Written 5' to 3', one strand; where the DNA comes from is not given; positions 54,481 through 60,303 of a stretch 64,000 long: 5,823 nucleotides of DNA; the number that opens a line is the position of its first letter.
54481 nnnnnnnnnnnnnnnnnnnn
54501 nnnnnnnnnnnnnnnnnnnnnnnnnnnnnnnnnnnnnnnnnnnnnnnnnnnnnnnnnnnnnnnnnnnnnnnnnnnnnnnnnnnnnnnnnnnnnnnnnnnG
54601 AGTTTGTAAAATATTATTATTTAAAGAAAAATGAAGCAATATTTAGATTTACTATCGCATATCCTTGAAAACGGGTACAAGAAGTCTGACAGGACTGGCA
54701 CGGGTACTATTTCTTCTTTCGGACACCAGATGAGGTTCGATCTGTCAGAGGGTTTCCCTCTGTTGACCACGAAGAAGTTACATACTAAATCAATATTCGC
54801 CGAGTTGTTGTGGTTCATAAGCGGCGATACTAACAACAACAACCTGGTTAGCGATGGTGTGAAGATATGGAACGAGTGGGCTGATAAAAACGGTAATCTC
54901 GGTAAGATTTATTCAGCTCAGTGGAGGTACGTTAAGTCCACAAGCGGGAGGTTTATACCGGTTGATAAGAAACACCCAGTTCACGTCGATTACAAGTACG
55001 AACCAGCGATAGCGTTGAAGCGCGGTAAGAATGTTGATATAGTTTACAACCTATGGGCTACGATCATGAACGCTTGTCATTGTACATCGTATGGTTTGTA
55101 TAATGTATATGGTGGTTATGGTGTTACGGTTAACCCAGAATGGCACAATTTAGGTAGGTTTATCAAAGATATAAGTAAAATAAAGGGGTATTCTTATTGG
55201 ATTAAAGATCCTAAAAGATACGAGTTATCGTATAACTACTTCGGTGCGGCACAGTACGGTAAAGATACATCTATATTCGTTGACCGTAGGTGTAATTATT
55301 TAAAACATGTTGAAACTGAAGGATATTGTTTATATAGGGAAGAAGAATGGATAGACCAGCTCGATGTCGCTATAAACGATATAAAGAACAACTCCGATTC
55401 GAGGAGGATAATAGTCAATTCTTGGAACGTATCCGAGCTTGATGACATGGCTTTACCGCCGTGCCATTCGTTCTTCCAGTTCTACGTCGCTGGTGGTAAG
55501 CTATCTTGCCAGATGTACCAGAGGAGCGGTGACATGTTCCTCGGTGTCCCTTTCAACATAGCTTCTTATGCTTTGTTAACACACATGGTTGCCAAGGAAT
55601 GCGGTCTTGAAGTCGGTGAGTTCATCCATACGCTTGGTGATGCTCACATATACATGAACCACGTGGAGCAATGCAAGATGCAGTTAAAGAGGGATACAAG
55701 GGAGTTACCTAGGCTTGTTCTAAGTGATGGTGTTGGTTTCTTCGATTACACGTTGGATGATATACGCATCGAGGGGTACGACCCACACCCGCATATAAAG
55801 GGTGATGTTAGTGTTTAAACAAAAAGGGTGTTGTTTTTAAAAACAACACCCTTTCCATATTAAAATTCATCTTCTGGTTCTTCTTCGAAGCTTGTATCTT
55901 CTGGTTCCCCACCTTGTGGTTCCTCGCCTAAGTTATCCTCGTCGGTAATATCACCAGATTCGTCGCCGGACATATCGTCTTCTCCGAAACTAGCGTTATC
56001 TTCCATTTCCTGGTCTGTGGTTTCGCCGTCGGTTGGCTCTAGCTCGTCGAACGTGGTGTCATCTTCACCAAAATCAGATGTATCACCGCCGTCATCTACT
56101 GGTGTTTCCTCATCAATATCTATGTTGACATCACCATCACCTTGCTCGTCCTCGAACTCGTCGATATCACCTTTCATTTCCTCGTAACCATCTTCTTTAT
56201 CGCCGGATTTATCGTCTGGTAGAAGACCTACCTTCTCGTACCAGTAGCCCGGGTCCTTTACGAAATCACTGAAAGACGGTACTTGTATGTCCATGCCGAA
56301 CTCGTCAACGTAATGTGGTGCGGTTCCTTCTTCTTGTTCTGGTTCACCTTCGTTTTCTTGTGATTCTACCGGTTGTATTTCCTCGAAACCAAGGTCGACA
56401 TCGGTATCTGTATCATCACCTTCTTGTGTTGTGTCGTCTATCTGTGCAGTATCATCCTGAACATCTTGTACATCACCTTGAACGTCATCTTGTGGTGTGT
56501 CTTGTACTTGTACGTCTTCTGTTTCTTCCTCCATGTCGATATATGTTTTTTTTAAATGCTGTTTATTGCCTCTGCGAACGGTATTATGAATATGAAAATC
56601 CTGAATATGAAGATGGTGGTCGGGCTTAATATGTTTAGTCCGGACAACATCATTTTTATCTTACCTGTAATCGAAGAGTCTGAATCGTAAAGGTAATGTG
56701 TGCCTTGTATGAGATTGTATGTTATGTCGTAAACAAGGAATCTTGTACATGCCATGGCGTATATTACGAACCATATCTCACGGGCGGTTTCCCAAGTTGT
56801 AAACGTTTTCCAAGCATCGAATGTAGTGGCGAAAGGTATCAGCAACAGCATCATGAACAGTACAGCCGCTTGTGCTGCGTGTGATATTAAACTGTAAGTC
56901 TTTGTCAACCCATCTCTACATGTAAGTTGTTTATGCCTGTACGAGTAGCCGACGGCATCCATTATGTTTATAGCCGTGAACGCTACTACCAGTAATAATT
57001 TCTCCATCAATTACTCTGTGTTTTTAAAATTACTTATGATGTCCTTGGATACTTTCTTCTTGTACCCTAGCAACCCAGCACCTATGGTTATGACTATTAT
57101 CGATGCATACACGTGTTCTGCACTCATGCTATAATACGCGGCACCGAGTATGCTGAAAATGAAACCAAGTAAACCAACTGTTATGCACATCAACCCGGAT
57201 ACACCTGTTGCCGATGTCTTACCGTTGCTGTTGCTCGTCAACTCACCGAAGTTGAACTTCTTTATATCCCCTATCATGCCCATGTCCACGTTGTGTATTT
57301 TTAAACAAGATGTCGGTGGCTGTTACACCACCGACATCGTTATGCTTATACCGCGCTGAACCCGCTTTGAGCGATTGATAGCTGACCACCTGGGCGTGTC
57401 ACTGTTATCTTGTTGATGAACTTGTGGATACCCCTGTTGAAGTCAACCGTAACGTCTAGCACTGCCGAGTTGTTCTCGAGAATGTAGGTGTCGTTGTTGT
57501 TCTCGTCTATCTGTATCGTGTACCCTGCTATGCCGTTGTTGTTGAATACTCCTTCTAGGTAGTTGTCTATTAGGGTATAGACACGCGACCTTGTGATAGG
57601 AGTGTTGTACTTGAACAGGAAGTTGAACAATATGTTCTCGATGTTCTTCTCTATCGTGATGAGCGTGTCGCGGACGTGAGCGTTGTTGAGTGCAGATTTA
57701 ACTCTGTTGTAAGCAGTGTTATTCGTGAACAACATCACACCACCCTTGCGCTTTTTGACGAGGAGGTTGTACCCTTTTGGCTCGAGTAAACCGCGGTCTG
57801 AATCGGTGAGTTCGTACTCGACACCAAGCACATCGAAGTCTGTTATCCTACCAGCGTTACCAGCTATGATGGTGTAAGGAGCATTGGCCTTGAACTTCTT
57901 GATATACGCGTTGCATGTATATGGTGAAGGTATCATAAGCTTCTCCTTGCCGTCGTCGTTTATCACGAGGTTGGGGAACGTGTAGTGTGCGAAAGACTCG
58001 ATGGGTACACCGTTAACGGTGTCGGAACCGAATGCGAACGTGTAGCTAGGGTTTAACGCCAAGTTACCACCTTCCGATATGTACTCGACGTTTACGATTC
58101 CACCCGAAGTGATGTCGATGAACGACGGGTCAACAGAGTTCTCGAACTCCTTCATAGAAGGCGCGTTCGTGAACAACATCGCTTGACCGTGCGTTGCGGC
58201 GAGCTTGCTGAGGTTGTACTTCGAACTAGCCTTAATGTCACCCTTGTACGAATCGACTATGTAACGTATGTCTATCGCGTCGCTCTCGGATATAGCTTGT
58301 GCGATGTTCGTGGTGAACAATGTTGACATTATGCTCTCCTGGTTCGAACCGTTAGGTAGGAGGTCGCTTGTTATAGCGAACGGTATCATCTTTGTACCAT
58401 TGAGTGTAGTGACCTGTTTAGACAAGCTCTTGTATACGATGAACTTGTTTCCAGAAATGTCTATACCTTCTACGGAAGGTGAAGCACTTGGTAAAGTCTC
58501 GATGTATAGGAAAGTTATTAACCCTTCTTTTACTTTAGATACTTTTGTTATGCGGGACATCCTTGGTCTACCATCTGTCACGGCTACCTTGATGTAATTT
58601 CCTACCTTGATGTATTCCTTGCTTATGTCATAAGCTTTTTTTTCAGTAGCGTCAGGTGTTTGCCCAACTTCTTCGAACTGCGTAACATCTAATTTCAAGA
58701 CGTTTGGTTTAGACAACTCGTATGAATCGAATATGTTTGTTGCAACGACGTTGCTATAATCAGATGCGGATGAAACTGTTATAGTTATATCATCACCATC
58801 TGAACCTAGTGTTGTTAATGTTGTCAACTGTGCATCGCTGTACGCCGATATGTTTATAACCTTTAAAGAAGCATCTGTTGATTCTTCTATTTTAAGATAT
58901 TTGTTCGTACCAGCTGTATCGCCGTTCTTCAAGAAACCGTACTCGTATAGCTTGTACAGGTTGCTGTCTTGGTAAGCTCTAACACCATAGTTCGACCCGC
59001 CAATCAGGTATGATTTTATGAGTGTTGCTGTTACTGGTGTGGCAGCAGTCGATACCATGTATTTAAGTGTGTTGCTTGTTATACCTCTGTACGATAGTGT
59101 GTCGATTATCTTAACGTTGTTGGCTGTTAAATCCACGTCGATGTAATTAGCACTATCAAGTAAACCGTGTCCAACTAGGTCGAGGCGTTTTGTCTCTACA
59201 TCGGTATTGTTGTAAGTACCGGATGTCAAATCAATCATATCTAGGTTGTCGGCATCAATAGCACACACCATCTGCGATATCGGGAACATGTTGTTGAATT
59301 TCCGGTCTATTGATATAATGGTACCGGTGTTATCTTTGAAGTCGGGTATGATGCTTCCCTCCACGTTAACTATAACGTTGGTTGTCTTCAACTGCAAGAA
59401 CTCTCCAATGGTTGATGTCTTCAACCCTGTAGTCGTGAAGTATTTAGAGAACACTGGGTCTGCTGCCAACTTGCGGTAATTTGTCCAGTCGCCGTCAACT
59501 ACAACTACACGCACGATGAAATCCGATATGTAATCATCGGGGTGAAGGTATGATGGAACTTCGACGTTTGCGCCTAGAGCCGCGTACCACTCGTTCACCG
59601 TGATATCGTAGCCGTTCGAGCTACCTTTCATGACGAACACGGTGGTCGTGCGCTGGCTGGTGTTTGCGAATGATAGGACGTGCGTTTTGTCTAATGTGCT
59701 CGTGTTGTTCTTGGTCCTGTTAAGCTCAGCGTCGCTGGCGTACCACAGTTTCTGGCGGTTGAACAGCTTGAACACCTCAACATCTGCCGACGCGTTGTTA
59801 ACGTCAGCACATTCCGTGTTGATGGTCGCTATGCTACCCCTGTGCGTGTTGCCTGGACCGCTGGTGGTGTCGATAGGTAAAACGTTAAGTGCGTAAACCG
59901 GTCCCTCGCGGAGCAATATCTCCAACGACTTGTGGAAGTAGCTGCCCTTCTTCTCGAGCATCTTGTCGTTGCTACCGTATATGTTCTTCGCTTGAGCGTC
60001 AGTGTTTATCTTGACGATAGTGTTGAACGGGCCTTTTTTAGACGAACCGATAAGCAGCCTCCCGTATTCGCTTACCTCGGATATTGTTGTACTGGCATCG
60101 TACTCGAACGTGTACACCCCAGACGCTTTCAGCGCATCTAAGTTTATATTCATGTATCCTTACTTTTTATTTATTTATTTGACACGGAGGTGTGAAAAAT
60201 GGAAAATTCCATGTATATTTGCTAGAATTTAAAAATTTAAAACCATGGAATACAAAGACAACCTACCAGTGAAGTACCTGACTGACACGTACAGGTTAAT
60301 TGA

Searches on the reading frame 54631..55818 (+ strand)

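Call 9: search_protein_families(library=pfam, proteins=[window:54631-55818:+], max_evalue=0.01)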
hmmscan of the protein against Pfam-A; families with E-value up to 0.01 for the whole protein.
window:54631-55818:+ (395 aa): 1 family
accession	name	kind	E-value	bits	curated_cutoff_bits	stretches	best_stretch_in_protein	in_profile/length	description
PF00303.24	Thymidylat_synt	-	2.5e-115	384.6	24.3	2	219-395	104-266/266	Thymidylate synthase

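Call 10: search_protein_families(library=phrogs, proteins=[window:54631-55818:+], max_evalue=0.001)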
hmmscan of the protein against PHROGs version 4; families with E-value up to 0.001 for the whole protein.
window:54631-55818:+ (395 aa): 8 families
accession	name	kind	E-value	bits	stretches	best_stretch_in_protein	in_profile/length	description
phrog_160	-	DNA, RNA and nucleotide metabolism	4.3e-114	381.9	1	1-395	33-308/335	thymidylate synthase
phrog_5682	-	DNA, RNA and nucleotide metabolism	4.3e-63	213.4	1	242-395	51-209/209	thymidylate synthase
phrog_5131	-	DNA, RNA and nucleotide metabolism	3.4e-19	70.3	1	236-357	108-233/357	thymidylate synthase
phrog_2081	-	DNA, RNA and nucleotide metabolism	1.1e-11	45.6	1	138-225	105-194/433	HNH endonuclease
phrog_3676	-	DNA, RNA and nucleotide metabolism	1.8e-11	44.8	1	243-351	115-237/351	thymidylate synthase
phrog_8790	-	DNA, RNA and nucleotide metabolism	1e-06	29.9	1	138-183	25-70/241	restriction endonuclease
phrog_374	-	DNA, RNA and nucleotide metabolism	2.2e-05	24.4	1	135-192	269-319/617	HNH endonuclease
phrog_3377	-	DNA, RNA and nucleotide metabolism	3.2e-05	24.9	1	137-183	13-60/196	HNH endonuclease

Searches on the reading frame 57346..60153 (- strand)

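Call 9: search_protein_families(library=pfam, proteins=[window:57346-60153:-], max_evalue=0.01)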
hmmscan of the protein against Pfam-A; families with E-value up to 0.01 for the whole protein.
window:57346-60153:- (935 aa): 1 family
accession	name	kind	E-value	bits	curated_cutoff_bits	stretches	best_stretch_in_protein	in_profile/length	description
PF17482.7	Phage_sheath_1C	-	0.001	19.5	26.9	1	823-918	7-103/104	Phage tail sheath C-terminal domain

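Call 10: search_protein_families(library=phrogs, proteins=[window:57346-60153:-], max_evalue=0.001)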
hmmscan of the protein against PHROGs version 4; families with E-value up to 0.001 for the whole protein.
window:57346-60153:- (935 aa): 3 families
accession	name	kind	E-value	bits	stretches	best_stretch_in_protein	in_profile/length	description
phrog_34521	-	tail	7.6e-89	299.8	2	570-921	601-953/962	tail sheath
phrog_23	-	tail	2.3e-25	90.3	1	10-922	25-466/496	tail sheath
phrog_10581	-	tail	1.2e-11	44.7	1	802-909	794-900/915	tail sheath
